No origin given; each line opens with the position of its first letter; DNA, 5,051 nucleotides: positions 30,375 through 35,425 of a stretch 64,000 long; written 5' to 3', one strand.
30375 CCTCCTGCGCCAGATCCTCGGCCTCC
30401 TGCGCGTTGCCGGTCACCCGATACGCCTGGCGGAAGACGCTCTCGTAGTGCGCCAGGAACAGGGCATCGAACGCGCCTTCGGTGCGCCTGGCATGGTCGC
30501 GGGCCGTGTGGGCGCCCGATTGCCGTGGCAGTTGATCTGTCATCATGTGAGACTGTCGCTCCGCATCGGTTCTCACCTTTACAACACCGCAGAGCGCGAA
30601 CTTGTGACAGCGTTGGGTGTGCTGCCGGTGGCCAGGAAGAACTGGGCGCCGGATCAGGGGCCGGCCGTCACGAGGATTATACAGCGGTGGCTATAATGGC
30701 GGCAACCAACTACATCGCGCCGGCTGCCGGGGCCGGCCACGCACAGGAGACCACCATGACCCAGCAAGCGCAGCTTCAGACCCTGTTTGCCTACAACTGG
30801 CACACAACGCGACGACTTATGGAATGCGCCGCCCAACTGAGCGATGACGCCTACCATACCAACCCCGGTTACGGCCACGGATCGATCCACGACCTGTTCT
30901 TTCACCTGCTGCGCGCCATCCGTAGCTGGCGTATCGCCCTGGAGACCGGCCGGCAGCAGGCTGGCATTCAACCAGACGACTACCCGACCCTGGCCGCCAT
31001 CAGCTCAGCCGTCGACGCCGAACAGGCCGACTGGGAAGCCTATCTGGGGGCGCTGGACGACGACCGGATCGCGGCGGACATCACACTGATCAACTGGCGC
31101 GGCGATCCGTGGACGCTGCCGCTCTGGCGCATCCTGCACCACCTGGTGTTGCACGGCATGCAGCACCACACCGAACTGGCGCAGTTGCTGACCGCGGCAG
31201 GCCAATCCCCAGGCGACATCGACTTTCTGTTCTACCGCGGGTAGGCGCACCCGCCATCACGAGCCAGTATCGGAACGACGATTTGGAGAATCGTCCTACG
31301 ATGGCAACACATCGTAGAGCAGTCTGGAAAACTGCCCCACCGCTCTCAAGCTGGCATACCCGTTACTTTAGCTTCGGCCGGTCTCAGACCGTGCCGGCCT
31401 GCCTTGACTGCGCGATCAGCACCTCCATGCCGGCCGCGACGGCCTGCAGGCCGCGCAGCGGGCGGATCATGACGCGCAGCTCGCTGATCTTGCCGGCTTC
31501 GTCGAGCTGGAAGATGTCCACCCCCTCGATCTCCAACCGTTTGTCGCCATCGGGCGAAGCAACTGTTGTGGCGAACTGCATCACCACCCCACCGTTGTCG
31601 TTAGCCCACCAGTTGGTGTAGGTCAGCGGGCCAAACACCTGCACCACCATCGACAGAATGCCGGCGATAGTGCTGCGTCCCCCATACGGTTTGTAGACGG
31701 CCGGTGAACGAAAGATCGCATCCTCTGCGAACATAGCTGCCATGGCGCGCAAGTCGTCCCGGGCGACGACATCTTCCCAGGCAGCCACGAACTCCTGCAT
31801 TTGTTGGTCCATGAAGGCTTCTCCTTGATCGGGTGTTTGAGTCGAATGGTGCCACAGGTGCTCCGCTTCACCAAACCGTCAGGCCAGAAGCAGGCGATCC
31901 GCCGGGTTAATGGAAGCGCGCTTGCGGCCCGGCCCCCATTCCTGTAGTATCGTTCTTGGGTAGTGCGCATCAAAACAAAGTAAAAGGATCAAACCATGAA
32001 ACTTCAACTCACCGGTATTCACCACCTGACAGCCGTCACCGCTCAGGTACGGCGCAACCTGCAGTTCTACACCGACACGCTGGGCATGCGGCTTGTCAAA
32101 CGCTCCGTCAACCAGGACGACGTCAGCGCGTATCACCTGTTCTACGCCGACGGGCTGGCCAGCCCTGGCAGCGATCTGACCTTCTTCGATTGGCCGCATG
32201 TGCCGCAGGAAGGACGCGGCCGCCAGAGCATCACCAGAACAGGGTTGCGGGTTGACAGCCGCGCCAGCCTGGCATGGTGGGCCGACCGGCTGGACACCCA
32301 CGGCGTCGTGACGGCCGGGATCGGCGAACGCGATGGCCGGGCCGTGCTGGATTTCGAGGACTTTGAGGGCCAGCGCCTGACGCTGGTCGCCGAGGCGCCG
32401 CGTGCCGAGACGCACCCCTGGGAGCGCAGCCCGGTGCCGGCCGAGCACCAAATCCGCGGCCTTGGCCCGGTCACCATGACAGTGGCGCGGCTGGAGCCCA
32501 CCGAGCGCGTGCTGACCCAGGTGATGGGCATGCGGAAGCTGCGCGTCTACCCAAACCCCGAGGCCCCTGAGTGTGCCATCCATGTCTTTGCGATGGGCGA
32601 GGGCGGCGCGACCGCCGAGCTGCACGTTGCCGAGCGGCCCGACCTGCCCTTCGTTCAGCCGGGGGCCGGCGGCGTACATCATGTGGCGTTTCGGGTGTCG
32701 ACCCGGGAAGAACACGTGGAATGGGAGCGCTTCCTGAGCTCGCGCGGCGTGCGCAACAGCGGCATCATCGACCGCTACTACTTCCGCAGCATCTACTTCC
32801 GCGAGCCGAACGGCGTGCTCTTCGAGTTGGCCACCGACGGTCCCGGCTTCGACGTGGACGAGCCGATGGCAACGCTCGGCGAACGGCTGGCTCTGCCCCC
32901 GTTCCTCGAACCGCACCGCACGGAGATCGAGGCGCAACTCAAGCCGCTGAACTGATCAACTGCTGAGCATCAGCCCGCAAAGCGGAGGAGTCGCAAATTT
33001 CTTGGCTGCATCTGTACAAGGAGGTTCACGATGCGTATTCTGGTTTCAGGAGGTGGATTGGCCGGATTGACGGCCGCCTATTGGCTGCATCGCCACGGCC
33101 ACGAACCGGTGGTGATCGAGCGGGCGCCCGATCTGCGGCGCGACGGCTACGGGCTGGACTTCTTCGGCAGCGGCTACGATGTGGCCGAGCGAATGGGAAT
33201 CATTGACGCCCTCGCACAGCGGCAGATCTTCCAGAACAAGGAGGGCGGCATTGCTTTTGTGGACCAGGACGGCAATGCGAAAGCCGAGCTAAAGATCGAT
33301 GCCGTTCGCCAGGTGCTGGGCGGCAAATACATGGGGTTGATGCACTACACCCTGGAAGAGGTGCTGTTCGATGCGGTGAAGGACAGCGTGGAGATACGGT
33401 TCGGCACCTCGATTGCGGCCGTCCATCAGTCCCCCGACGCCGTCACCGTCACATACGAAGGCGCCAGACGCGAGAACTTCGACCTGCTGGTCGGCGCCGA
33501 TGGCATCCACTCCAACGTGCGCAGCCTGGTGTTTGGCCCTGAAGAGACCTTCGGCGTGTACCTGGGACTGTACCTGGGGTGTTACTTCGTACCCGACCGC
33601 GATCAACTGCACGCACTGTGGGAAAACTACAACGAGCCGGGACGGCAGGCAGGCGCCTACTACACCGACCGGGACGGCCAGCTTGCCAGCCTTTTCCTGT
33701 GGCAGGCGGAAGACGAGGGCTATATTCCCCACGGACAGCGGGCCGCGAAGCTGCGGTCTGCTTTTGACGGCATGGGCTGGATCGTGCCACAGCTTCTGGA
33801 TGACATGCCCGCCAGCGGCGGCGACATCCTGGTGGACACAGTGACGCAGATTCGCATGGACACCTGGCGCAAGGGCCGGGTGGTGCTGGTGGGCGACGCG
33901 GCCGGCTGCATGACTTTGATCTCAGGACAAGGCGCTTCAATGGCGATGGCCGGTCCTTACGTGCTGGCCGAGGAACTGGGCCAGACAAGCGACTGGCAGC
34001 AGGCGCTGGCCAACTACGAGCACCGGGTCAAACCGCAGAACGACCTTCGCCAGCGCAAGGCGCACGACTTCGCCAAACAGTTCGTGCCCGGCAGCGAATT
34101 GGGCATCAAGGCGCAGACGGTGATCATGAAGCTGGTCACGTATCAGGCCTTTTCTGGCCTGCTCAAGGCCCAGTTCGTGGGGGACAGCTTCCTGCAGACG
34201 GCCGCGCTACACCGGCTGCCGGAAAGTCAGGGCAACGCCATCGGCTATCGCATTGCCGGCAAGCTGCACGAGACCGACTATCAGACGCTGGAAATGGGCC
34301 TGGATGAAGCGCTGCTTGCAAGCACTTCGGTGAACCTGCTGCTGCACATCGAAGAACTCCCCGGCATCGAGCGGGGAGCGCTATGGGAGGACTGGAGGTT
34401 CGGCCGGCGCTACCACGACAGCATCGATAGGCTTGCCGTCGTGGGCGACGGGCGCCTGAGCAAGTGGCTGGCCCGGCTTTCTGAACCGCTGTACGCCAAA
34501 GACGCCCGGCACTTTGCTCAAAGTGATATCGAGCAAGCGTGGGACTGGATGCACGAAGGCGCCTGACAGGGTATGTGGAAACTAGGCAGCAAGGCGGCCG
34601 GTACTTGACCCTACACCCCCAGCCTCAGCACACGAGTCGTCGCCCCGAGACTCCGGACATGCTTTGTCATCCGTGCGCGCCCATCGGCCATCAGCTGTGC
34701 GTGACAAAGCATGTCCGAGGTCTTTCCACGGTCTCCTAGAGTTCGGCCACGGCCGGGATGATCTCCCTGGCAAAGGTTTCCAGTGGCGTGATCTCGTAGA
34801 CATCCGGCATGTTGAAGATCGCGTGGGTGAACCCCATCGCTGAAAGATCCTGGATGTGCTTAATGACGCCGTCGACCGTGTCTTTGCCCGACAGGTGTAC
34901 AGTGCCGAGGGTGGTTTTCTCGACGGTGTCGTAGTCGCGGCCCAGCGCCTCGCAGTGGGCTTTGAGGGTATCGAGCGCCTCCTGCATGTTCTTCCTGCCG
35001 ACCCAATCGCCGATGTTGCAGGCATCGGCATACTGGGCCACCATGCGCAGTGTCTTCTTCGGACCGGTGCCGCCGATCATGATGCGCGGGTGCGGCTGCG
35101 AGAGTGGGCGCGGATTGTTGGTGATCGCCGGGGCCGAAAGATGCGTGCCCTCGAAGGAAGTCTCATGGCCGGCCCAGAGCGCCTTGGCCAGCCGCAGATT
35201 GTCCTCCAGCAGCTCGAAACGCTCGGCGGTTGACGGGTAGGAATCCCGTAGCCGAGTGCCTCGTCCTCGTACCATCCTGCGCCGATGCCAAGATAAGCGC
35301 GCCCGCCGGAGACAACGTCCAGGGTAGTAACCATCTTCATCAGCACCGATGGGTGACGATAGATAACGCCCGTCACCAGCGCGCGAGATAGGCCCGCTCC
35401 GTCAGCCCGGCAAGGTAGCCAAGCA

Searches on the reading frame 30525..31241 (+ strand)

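Call 58: search_protein_families(library=pfam, proteins=[window:30525-31241:+], max_evalue=0.0001)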
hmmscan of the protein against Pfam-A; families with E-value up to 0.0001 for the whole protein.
window:30525-31241:+ (239 aa): 2 families
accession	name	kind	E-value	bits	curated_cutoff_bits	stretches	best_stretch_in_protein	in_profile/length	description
PF05163.17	DinB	-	1.9e-16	60.9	23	1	78-237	1-157/165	DinB family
PF12867.12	DinB_2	-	1.6e-08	35.4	24.8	1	94-217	5-127/128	DinB superfamily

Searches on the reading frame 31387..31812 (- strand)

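Call 58: search_protein_families(library=pfam, proteins=[window:31387-31812:-], max_evalue=0.0001)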
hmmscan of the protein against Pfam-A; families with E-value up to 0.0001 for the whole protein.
window:31387-31812:- (142 aa): 1 family
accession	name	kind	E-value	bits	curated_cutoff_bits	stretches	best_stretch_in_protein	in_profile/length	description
PF12680.13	SnoaL_2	-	3.6e-11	44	27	1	9-111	1-101/102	SnoaL-like domain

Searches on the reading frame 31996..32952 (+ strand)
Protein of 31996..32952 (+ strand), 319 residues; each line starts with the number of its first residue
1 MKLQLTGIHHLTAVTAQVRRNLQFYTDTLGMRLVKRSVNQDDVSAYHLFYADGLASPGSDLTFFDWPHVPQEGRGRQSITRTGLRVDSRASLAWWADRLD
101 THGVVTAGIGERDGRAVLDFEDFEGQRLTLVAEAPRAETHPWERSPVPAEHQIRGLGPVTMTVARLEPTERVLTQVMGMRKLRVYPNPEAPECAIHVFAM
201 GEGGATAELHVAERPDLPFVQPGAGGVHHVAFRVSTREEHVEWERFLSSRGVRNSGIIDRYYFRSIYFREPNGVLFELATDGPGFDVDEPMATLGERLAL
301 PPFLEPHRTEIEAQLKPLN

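Call 59: search_protein_families(library=pfam, proteins=[window:31996-32952:+], max_evalue=0.0001)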
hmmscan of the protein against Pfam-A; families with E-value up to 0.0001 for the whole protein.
window:31996-32952:+ (319 aa): 2 families
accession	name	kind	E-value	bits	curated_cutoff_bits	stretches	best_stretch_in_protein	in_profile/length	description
PF00903.31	Glyoxalase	-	6.4e-20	72.2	20.6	2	156-278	2-121/121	Glyoxalase/Bleomycin resistance protein/Dioxygenase superfamily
PF13669.12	Glyoxalase_4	-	2.3e-06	28.3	27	0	161-243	5-85/109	Glyoxalase/Bleomycin resistance protein/Dioxygenase superfamily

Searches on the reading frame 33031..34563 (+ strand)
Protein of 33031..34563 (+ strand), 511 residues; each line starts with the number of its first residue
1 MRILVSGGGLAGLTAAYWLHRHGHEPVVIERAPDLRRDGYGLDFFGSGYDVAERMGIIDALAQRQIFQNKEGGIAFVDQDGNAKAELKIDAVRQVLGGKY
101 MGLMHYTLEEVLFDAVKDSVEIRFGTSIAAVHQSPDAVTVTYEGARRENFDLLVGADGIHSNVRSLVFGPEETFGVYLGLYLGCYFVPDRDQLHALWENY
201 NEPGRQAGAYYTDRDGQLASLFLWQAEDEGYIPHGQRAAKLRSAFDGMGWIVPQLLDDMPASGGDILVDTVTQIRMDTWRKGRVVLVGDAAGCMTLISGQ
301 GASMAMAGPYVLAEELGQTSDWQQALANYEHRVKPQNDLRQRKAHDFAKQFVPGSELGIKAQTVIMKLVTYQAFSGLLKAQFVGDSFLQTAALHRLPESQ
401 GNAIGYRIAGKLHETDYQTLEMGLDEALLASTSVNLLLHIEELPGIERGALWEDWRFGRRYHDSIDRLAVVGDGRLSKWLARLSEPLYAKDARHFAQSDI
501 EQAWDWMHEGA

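Call 59: search_protein_families(library=pfam, proteins=[window:33031-34563:+], max_evalue=0.0001)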
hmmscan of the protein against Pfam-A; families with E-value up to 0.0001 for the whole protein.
window:33031-34563:+ (511 aa): 7 families
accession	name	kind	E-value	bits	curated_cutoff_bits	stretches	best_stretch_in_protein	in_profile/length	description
PF01494.25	FAD_binding_3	-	1.7e-20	74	22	2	3-167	4-167/349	FAD binding domain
PF11964.13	SpoIIAA-like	-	1.2e-19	71.4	25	1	404-507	2-105/106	SpoIIAA-like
PF00070.33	Pyr_redox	-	6.5e-06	27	22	0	2-36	1-35/82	Pyridine nucleotide-disulphide oxidoreductase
PF01266.30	DAO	-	7.4e-06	26.2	27.9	0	3-35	2-34/353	FAD dependent oxidoreductase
PF07992.20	Pyr_redox_2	-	1e-05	25.6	26.1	0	2-36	144-178/291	Pyridine nucleotide-disulphide oxidoreductase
PF13450.12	NAD_binding_8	-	1.8e-05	25.4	21.9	1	7-35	3-31/68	NAD(P)-binding Rossmann-like domain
PF01593.30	Amino_oxidase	-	6.2e-05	22.9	19.8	0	10-32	1-23/443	Flavin containing amine oxidoreductase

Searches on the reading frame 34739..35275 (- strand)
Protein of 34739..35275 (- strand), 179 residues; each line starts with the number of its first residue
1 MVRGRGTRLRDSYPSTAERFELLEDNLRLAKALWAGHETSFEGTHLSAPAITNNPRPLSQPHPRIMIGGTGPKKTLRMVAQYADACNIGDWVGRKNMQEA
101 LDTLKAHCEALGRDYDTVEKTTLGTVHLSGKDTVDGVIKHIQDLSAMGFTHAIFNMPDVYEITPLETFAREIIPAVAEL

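Call 59: search_protein_families(library=pfam, proteins=[window:34739-35275:-], max_evalue=0.0001)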
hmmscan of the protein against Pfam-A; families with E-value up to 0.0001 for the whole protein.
window:34739-35275:- (179 aa): 1 family
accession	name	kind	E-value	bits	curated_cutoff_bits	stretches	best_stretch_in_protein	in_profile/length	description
PF00296.26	Bac_luciferase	-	1e-14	55.1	27.9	1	16-129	120-231/314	Luciferase-like monooxygenase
